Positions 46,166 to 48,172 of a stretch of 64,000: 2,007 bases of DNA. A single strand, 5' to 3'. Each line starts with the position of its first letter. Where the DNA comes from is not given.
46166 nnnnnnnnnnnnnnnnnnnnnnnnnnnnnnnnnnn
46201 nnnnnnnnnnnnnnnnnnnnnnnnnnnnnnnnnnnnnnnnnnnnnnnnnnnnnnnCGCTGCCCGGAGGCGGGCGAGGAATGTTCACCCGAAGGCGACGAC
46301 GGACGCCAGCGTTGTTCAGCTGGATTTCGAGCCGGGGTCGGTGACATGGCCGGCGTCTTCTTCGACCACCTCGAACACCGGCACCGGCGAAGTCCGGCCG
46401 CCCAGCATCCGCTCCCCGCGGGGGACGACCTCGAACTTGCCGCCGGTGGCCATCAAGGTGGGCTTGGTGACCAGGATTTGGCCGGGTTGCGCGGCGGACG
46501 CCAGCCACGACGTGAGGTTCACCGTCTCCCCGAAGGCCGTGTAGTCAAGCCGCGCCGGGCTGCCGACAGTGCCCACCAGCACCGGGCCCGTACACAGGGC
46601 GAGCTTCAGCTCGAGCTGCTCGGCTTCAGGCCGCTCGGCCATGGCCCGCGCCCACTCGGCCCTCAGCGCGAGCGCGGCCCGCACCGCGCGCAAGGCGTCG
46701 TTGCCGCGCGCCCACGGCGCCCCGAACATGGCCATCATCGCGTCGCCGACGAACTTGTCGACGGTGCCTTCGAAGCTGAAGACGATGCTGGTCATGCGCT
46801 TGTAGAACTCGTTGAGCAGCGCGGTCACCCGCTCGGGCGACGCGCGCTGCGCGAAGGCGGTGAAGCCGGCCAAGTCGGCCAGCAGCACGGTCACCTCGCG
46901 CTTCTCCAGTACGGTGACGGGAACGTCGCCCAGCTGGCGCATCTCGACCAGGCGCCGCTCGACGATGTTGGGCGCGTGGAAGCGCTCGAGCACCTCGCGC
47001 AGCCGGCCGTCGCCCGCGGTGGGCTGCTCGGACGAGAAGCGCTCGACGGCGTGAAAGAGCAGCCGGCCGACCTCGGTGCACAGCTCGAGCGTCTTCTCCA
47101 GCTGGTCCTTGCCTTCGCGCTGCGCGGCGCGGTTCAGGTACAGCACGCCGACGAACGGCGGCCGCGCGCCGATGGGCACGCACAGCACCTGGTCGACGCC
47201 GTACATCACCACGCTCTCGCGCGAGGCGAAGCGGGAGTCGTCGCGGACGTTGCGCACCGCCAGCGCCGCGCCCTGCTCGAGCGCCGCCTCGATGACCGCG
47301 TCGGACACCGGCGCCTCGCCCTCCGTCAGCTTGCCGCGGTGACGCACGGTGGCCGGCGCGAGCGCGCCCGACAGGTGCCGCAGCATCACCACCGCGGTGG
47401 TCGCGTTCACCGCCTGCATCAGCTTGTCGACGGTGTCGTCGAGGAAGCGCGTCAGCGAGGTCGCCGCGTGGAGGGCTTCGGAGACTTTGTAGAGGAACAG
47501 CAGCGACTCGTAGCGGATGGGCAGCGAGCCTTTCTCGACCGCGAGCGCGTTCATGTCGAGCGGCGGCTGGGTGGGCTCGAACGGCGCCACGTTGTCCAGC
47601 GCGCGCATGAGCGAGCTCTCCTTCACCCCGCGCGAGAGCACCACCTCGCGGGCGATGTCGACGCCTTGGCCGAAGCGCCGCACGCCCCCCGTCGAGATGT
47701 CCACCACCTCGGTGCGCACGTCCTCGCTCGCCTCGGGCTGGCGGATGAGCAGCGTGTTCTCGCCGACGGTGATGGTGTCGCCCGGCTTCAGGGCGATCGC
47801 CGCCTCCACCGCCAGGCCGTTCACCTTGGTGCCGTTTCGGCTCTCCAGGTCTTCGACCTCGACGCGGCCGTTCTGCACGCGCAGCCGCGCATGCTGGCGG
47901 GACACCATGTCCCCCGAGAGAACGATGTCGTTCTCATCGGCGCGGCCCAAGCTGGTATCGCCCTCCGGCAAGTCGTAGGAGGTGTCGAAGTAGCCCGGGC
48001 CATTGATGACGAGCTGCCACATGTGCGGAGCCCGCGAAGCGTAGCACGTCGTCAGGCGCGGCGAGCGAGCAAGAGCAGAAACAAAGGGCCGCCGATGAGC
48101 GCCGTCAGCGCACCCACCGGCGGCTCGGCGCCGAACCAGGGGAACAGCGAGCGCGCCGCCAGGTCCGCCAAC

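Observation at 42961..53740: B12-riboswitch-controlled TonB uptake operon with a Ser/Thr kinase and an FHA-GAF-cyclase embedded between btuC and btuD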

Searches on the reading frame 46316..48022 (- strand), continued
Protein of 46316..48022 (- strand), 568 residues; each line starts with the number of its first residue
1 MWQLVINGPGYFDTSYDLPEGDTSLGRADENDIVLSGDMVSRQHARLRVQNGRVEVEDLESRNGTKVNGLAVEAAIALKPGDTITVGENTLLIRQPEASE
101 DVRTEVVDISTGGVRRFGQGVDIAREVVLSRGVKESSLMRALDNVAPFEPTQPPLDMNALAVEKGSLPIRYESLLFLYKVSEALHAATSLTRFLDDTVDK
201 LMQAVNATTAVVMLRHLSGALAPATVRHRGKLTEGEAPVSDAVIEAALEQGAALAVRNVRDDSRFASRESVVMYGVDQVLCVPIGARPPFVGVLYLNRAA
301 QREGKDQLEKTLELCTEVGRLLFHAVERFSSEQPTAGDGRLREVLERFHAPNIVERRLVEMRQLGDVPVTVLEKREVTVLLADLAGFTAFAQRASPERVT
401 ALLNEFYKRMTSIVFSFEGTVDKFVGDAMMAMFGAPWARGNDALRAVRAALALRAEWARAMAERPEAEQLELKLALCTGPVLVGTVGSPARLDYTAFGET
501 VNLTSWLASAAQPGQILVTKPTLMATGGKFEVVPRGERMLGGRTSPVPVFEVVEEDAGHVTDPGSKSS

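Call 31: find_encoding_contigs(protein=P0023, flank=10000, max_places=1)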
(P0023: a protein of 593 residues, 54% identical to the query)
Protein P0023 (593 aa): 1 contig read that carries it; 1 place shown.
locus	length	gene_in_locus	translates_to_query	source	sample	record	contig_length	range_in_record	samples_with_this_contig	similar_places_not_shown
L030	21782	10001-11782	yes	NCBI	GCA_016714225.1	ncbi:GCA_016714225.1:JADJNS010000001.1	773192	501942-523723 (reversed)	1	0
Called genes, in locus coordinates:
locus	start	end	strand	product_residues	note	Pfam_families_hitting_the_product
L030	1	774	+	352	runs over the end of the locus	PF09375:Peptidase_M75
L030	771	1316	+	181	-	PF16694:Cytochrome_P460 (weak)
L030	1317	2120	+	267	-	-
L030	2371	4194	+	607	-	PF22073:Cep192_D4 (faint), PF15780:ASH (faint), PF22544:HYDIN_VesB_CFA65-like_Ig (weak)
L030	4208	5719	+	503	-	PF00355:Rieske, PF07992:Pyr_redox_2, PF13450:NAD_binding_8 (faint), PF00070:Pyr_redox, PF14759:Reductase_C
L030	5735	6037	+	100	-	-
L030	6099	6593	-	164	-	-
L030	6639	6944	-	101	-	-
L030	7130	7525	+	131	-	PF00072:Response_reg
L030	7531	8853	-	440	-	PF01979:Amidohydro_1, PF12890:DHOase, PF07969:Amidohydro_3 (weak)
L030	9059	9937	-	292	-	PF00702:Hydrolase, PF13419:HAD_2 (faint), PF13242:Hydrolase_like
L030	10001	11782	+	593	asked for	PF16697:Yop-YscD_cpl, PF00498:FHA, PF01590:GAF (weak), PF00211:Guanylate_cyc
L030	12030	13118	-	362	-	PF21813:DUF6882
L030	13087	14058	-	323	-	PF07224:Chlorophyllase (weak), PF00135:COesterase, PF20434:BD-FAE, PF07859:Abhydrolase_3, PF12697:Abhydrolase_6 (weak), PF00326:Peptidase_S9 (faint)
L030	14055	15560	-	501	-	PF03109:ABC1 (faint), PF00069:Pkinase, PF07714:PK_Tyr_Ser-Thr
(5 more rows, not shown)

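Call 39: find_related_loci(query=A1, collection=metagenome_contigs, flank=10000)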
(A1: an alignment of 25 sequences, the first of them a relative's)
Query A1 (568 aa) in metagenome_contigs; peptide patterns used: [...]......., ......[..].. (x = any residue, [..] = any of these).
229 stretches matched a pattern; 61 encode a relative of the query (tblastn E <= 1e-3); 61 distinct loci.
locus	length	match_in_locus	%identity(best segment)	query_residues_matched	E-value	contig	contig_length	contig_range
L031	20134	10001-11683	58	1-566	0e+0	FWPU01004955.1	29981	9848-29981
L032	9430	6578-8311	54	1-567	0e+0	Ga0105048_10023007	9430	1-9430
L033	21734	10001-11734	54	1-567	0e+0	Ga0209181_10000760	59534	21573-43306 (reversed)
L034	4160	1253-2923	56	1-564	0e+0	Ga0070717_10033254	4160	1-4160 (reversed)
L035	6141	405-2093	57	1-557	0e+0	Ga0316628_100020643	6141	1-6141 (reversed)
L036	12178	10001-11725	53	1-556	0e+0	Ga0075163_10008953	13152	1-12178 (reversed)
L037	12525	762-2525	53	1-557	0e+0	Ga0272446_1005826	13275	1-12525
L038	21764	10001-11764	54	1-567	0e+0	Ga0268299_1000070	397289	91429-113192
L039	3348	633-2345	53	1-556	0e+0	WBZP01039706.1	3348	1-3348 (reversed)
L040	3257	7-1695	53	1-556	0e+0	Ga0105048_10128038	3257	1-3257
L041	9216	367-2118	52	1-566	0e+0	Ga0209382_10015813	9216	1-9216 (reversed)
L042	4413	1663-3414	52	1-566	0e+0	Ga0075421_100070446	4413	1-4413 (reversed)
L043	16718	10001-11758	51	1-566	0e+0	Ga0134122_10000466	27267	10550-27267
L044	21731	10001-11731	53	1-556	0e+0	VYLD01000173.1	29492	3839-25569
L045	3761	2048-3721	52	1-564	0e+0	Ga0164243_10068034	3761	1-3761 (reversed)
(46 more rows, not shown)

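Call 44: search_protein_families(library=ncbifam, proteins=[window:46316-48022:-, L027:7223-8533:+, L027:8548-9264:+], max_evalue=0.001)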
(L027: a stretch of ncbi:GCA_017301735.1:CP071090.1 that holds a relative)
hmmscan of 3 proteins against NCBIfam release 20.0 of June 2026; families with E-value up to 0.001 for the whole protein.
window:46316-48022:- (568 aa): 8 families
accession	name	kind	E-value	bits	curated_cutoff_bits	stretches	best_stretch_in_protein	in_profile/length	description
NF049868.1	FhaB_Rv0019c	equivalog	1.9e-17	63.8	125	1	5-91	71-156/158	FHA domain-containing protein FhaB/FipA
TIGR03903.1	TOMM_kin_cyc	equivalog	2.9e-13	48.6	705.75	1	372-557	283-467/1267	TOMM system kinase/cyclase fusion protein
NF052573.1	HisKinEspAMyxo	equivalog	6.6e-11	41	1400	1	9-92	34-117/755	serine histidine kinase EspA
TIGR01817.1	nifA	equivalog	4.2e-10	39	528.85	1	176-328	6-158/534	nif-specific transcriptional activator NifA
NF041660.2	oxygluDhInhib_OdhI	equivalog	7.2e-10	38.8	200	1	17-90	52-124/130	oxoglutarate dehydrogenase inhibitor Odhl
TIGR03354.1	VI_FHA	hypoth_equivalog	6.4e-08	32.8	120.25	1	15-108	18-116/420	type VI secretion system-associated FHA domain protein TagH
NF033760.1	gliding_GltG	equivalog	4.8e-07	28.7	650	1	25-164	28-165/650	adventurous gliding motility protein GltG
TIGR02500.1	type_III_yscD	equivalog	4.5e-06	25.9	86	1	18-92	17-91/413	type III secretion system inner membrane ring subunit SctD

L027:7223-8533:+ (436 aa): 0 families

L027:8548-9264:+ (238 aa): 1 family
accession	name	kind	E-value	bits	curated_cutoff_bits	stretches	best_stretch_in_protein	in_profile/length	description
NF033170.0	lipo_LIC13355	subfamily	3.8e-09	36.1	120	1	79-195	79-215/273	LIC_13355 family lipoprotein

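Call 60: search_protein_families(library=pfam, proteins=[L026:6072-7709:+], max_evalue=0.01)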
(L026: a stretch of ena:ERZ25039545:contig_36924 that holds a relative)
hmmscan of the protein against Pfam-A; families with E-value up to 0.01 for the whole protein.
L026:6072-7709:+ (545 aa): 3 families
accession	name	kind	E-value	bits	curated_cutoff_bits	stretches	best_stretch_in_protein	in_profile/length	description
PF13581.12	HATPase_c_2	-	0.00057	20.3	27.4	1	162-281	11-105/127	Histidine kinase-like ATPase domain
PF02518.31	HATPase_c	-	0.0012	19.7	26.4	1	183-287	6-85/111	Histidine kinase-, DNA gyrase B-, and HSP90-like ATPase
PF13466.11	STAS_2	-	0.0014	19.2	29.2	1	414-471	15-74/80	STAS domain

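Call 84: predict_structure(alignment_id=A1)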
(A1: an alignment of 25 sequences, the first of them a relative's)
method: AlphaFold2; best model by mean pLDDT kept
length: 568 residues; sequences in the alignment: 25
mean_pLDDT: 75.1   pTM: 0.45
mean pLDDT of the five models: 75.1, 73.4, 72.9, 70.7, 69.5
residues with pLDDT >= 90: 167; 70-90: 214; 50-70: 97; < 50: 90
segments of 3 or more residues with pLDDT < 50: 98-120, 139-167, 332-340, 347-349, 365-369, 488-492, 559-568
pLDDT, mean of each block of 10 residues (from residue 1): 86 86 90 88 93 91 88 89 89 65 29 40 67 58 36 37 45 70 75 88 87 81 82 66 85 81 57 68 86 87 74 87 82 44 48 57 49 81 93 91 92 88 84 78 93 96 93 95 58 66 86 95 90 83 71 77 35
secondary structure, 60 per line:
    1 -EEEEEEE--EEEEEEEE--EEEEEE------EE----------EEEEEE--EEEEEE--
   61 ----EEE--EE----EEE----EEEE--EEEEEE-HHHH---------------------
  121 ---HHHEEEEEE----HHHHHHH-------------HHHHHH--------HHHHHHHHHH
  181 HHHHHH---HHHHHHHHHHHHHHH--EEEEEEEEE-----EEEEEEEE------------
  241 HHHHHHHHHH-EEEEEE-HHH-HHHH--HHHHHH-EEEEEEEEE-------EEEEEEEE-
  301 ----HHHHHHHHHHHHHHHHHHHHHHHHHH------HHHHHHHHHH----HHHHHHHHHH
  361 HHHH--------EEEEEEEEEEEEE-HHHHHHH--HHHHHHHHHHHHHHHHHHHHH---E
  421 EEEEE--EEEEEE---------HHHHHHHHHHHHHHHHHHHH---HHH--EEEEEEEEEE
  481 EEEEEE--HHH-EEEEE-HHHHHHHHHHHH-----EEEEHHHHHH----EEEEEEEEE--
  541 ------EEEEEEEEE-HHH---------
elements in order: E2-8 E11-18 E21-26 E45-50 E53-58 E65-67 E76-78 E83-86 E89-94 H96-99 E127-132 H137-143 H157-162 H171-186 H190-204 E207-215 E221-228 H241-250 E252-257 H263-266 H269-274 E276-284 E292-299 H305-330 H337-346 H351-364 E373-385 H387-393 H396-416 E420-425 E428-433 H443-462 E471-486 E493-497 H499-510 E516-519 H520-525 E530-538 E547-555

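Call 90: search_protein_families(library=padloc, proteins=[window:46316-48022:-, L025:12192-13337:-, L025:11713-12138:-, L029:7556-9889:+], max_evalue=0.00001)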
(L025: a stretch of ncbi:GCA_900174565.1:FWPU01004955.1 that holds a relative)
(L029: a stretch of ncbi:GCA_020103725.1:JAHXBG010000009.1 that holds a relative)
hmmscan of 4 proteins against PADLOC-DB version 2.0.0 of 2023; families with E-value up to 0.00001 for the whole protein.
window:46316-48022:- (568 aa): 8 families
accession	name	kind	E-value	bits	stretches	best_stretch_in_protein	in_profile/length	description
PDLC00734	PycC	-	1.8e-23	81.3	1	339-505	154-318/374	Pycsar cyclase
PDLC00765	PycC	-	3e-12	44.3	1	369-521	250-407/477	Pycsar cyclase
PDLC02367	PycC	-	2.3e-11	41.6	1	376-521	43-187/226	-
PDLC02369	PycC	-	2.9e-09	34.8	1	366-521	36-186/248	-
PDLC02370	PycC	-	1.2e-07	29.4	1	380-454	85-160/340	-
PDLC02366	PycC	-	1.5e-07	28.8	1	374-516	275-423/486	-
PDLC00764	PycC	-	9.7e-07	26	1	373-454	91-173/449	Pycsar cyclase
PDLC00766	PycC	-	9.9e-07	26.4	1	376-519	43-188/232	Pycsar cyclase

L025:12192-13337:- (381 aa): 35 families (the best 25 are shown)
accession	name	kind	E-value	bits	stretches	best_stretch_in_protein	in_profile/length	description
PDLC04710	PDC-M56A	-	3.4e-118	392.9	1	6-377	4-377/382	-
PDLC02979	AriA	-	1.7e-15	55.7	2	242-284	329-372/373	-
PDLC02980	AriA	-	1.9e-15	55.6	1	214-286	240-304/304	-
PDLC04178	HEC-01A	-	3e-15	54.2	2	6-48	12-54/399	-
PDLC02358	Old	-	4.2e-15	53.6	1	243-285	287-329/578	Old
PDLC04175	HEC-01A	-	4.1e-14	50.4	1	242-286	270-313/363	-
PDLC04183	HEC-01A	-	4.7e-13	46.9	1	6-44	8-46/402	-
PDLC03878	NsnB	-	2.2e-12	45.4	0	240-286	236-282/345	-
PDLC04179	HEC-01A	-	7.2e-12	43.1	1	243-288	362-408/459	-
PDLC04389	PDC-M07A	-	1e-11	42.5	1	237-288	322-374/443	-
PDLC04393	PDC-M07A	-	4.3e-11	40.4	1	225-288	291-356/435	-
PDLC02915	ATPase-Toprim_I-B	-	7.5e-11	39.5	1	244-287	259-301/623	-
PDLC04176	HEC-01A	-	1.4e-09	35.8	1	237-286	273-322/371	-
PDLC00094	GajA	-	2.8e-09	34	0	6-48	6-48/569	AAA ATPase domain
PDLC00070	GajA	-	3.2e-09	34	0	242-287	292-339/596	AAA ATPase domain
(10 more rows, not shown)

L025:11713-12138:- (141 aa): 1 family
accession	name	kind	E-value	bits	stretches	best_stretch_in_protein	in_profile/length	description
PDLC04711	PDC-M56B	-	1.5e-12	45.7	1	8-132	18-145/151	-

L029:7556-9889:+ (777 aa): 9 families
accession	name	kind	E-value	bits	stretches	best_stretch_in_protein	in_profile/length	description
PDLC00407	ThsA1|ThsA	-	9.1e-32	108.3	1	24-251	14-226/478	STALD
PDLC00409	ThsA1|ThsA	-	6.6e-26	89.2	1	23-232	14-208/242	STALD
PDLC03856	LmuA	-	7.5e-17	59.6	1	27-276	12-257/433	-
PDLC04968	PDC-S25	-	7.8e-12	43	1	129-230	144-238/517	-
PDLC02184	Dsr2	-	1.6e-11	41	1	27-226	20-214/1222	-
PDLC04167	Dsr1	-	1.1e-10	37.9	1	11-278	2-278/1248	-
PDLC02183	Dsr1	-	2.3e-08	30.2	1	16-232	7-229/1275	-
PDLC04967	PDC-S25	-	7e-07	26.6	1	129-230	150-248/528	-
PDLC04166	Dsr1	-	7.9e-06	21.9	0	17-223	10-210/1227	-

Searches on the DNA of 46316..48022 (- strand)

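Call 24: search_rna_families(sources=[L025, L026, L011, L027, L002, L020, L021], threshold=gathering)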
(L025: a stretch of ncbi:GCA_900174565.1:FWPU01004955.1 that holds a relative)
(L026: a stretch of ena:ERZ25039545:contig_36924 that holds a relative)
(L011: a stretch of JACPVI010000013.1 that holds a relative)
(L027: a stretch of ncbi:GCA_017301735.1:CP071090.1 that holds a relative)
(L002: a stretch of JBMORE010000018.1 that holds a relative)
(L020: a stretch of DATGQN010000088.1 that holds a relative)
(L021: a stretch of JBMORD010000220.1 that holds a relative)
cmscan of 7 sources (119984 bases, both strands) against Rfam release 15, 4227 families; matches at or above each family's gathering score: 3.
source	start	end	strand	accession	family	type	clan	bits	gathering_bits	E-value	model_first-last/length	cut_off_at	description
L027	6867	7078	+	RF00174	Cobalamin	Cis-reg; riboswitch;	CL00101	99.4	31.5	2.3e-23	1-189/189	no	Cobalamin riboswitch aptamer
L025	4101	4322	+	RF00174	Cobalamin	Cis-reg; riboswitch;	CL00101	71.5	31.5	2.3e-15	1-189/189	no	Cobalamin riboswitch aptamer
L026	1336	1569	+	RF00174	Cobalamin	Cis-reg; riboswitch;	CL00101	63.5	31.5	4.4e-13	1-189/189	no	Cobalamin riboswitch aptamer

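Call 32: search_rna_families(sources=[L028, L029, L030, L001, L007], threshold=gathering)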
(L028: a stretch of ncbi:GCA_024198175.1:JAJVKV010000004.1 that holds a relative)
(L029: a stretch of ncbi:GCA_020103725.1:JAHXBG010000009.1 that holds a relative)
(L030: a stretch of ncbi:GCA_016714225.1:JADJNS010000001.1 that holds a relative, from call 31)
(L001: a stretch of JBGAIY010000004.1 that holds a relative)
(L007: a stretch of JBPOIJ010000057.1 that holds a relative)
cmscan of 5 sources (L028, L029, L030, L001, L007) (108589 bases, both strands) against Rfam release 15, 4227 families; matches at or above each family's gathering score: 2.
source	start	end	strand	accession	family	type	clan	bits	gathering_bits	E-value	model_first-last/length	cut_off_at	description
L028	4463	4674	+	RF00174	Cobalamin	Cis-reg; riboswitch;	CL00101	99.8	31.5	1.6e-23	1-189/189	no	Cobalamin riboswitch aptamer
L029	177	415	+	RF00174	Cobalamin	Cis-reg; riboswitch;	CL00101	61.3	31.5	1.7e-12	1-189/189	no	Cobalamin riboswitch aptamer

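Call 42: search_rna_families(sources=[L043, L057, L058, L071, L062, L048, L052, L064], threshold=gathering)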
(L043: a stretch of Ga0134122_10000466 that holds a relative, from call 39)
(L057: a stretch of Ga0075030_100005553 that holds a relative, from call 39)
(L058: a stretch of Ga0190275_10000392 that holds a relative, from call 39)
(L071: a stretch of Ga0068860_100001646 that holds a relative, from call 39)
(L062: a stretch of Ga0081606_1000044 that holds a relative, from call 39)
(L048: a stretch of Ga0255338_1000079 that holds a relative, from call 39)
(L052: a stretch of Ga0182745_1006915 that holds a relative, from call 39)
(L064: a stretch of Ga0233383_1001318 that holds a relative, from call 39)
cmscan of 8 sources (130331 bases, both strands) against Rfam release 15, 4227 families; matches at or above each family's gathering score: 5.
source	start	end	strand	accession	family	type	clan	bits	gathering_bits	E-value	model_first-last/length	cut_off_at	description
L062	7427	7647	+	RF00174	Cobalamin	Cis-reg; riboswitch;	CL00101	89.9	31.5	1.3e-20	1-189/189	no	Cobalamin riboswitch aptamer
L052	1071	1283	+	RF00174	Cobalamin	Cis-reg; riboswitch;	CL00101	88.1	31.5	4.2e-20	1-189/189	no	Cobalamin riboswitch aptamer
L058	908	1145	+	RF00174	Cobalamin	Cis-reg; riboswitch;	CL00101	69.2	31.5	1.1e-14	1-189/189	no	Cobalamin riboswitch aptamer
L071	3908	4160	+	RF00174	Cobalamin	Cis-reg; riboswitch;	CL00101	53.3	31.5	3.9e-10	1-189/189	no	Cobalamin riboswitch aptamer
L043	3924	4171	+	RF00174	Cobalamin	Cis-reg; riboswitch;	CL00101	52.2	31.5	8.2e-10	1-189/189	no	Cobalamin riboswitch aptamer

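Call 43: search_rna_families(sources=[L077, L046, L066, L033, L037, L061, L073, L041, L049], threshold=gathering)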
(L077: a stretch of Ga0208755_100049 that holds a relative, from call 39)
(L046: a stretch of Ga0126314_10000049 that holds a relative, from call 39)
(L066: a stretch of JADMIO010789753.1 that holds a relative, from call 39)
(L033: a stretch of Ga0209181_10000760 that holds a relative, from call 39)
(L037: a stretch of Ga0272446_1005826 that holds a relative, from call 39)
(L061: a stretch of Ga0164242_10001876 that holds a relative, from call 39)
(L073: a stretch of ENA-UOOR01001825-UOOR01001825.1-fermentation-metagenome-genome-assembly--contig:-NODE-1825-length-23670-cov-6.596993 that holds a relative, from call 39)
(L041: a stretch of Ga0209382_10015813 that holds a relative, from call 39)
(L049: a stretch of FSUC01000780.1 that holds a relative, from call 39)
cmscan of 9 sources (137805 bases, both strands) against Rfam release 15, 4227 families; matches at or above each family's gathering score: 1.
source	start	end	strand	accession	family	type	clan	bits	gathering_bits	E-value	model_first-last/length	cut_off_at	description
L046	1114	1327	+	RF00174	Cobalamin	Cis-reg; riboswitch;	CL00101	84.9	31.5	3.7e-19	1-189/189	no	Cobalamin riboswitch aptamer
